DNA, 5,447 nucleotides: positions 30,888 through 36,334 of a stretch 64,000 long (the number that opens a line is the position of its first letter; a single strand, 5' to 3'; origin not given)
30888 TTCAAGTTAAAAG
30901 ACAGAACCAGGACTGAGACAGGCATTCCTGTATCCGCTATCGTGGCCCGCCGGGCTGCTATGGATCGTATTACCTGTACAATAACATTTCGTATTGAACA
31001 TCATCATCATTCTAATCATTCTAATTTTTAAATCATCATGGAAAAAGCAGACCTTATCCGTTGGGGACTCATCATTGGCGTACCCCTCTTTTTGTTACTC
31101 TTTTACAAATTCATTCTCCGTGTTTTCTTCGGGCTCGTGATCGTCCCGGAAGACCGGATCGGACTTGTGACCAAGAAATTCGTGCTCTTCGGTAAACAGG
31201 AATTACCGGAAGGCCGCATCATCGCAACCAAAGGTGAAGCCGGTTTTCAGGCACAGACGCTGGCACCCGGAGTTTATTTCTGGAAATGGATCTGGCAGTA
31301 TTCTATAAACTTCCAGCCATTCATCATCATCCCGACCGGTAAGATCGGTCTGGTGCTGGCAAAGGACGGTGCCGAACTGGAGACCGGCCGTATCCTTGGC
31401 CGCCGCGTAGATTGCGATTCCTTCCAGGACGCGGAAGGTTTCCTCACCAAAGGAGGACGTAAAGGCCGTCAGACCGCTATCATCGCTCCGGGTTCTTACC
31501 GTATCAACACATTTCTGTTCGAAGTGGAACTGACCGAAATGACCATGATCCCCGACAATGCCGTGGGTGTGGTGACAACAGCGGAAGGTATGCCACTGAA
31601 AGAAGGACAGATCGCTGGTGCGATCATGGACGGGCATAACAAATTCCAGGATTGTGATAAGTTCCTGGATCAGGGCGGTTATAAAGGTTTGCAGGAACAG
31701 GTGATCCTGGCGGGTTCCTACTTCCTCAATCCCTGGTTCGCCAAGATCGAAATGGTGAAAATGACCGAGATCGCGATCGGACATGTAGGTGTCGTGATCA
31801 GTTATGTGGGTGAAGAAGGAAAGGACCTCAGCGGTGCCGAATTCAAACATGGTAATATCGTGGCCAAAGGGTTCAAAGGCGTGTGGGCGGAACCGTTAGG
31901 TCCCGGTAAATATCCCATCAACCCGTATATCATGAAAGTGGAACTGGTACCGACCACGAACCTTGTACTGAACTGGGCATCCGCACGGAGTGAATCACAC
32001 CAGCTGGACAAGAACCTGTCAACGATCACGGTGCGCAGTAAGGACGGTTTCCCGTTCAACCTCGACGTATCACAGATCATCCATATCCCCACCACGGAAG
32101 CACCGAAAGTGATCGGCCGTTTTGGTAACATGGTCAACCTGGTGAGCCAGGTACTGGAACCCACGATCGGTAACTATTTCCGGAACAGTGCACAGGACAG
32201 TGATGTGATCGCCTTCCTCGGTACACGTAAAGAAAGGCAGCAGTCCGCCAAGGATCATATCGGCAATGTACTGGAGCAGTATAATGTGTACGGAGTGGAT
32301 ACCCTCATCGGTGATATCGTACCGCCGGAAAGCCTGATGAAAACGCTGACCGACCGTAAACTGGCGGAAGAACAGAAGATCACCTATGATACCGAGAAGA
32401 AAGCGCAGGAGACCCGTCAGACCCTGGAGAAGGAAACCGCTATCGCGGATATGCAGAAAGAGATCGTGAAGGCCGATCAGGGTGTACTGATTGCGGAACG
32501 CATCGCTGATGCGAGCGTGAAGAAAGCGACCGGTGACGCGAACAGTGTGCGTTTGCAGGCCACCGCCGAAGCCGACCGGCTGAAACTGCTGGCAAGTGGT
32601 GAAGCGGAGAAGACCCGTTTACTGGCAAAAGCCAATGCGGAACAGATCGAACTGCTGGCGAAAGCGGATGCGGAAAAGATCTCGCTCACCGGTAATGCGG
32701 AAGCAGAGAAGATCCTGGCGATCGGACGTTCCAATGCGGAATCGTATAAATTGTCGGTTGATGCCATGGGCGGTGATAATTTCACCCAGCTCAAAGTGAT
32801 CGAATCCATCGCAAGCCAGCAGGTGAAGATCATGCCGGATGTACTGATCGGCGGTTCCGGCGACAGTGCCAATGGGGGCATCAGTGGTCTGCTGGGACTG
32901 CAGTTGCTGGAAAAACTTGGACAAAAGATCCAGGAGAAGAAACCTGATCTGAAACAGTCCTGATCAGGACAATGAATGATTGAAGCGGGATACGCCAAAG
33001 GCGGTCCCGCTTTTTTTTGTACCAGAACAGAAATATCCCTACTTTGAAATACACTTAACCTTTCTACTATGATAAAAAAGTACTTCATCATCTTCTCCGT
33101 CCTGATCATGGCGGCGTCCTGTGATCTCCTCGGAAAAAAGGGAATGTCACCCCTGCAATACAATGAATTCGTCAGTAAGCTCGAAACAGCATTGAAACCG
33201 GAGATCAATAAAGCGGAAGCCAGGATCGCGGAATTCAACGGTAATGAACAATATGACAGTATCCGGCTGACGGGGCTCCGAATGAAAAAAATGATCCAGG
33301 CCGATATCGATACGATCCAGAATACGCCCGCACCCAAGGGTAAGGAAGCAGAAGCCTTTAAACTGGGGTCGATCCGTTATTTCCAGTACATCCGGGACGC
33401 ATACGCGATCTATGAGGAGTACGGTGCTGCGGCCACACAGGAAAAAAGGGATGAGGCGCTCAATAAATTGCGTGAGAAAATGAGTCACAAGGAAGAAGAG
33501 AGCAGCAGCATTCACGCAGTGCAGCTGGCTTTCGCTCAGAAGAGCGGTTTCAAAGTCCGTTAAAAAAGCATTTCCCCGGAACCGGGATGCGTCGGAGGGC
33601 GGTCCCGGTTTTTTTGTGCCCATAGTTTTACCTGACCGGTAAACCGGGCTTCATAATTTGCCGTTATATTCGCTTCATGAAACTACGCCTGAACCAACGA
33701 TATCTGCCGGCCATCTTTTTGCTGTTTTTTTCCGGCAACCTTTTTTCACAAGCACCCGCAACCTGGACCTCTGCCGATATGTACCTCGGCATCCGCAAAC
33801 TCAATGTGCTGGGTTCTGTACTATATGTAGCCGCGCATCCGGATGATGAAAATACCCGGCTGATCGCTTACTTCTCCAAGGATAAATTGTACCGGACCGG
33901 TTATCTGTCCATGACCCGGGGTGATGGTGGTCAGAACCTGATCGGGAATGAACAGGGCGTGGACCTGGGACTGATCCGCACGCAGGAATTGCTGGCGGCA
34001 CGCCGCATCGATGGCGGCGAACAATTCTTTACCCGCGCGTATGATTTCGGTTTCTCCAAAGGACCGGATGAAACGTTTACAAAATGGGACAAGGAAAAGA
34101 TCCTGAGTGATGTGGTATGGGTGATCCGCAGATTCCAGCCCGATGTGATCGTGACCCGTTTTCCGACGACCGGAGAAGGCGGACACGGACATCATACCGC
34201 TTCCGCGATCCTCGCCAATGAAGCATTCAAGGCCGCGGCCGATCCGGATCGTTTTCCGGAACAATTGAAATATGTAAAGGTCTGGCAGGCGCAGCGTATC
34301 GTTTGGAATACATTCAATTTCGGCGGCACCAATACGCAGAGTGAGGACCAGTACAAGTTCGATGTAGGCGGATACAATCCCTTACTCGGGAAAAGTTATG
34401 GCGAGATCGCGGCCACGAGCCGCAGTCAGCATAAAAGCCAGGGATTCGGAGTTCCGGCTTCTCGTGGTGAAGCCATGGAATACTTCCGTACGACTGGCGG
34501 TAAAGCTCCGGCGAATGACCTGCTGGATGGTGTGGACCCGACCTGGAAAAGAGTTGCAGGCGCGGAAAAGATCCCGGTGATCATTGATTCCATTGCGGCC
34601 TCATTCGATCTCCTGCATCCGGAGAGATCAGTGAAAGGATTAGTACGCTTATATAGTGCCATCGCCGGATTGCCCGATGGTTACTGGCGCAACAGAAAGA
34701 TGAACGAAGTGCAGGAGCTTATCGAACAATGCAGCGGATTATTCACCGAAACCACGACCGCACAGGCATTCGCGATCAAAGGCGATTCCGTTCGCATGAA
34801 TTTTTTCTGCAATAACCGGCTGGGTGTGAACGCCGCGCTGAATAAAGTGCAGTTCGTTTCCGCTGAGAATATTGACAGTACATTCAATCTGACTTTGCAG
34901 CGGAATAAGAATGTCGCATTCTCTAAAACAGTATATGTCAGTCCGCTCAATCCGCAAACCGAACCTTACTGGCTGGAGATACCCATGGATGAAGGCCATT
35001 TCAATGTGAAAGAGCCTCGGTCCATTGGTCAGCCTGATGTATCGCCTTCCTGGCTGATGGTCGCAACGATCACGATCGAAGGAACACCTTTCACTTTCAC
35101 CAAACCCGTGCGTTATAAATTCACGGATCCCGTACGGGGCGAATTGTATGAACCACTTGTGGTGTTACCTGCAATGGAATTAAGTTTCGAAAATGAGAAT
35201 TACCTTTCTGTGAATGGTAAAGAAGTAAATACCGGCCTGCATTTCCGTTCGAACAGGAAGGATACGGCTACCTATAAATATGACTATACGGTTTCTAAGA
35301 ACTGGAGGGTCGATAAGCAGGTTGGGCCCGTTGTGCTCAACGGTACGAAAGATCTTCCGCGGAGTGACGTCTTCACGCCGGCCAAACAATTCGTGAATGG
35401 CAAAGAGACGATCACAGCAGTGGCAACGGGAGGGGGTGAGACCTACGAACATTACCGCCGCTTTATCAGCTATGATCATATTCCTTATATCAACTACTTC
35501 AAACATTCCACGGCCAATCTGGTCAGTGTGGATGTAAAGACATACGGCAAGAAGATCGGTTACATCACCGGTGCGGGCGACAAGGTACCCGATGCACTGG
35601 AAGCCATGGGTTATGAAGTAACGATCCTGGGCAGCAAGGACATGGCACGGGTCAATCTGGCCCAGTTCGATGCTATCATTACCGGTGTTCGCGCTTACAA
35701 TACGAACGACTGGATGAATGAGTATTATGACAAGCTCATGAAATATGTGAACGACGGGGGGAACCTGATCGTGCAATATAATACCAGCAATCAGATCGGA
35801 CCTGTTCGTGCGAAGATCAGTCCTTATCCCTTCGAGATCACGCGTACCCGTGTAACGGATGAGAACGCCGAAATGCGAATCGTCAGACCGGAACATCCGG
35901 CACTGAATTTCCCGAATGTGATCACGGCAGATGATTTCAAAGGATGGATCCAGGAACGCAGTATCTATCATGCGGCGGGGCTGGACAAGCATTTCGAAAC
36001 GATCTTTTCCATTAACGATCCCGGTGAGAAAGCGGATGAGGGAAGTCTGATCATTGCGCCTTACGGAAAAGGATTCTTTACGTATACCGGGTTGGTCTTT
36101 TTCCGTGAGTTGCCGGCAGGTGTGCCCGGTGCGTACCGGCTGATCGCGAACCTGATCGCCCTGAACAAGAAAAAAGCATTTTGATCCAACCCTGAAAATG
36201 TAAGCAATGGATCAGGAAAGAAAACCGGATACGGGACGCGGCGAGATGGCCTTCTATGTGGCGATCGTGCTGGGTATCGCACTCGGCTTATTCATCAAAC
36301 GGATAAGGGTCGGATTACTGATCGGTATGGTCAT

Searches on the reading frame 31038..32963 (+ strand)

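Call 99: search_protein_families(library=pfam, proteins=[window:31038-32963:+], max_evalue=0.00001)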
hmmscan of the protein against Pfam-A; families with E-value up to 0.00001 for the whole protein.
window:31038-32963:+ (641 aa): 1 family
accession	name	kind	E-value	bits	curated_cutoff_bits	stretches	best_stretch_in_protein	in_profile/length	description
PF01145.31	Band_7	-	1.1e-24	87.9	23.6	1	246-458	4-173/176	SPFH domain / Band 7 family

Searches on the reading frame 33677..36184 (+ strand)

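Call 99: search_protein_families(library=pfam, proteins=[window:33677-36184:+], max_evalue=0.00001)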
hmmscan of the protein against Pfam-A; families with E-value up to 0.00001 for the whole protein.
window:33677-36184:+ (835 aa): 1 family
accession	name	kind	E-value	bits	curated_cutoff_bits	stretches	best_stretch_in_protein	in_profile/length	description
PF02585.22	PIG-L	-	2.3e-15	57.7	28.2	1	49-183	1-128/129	GlcNAc-PI de-N-acetylase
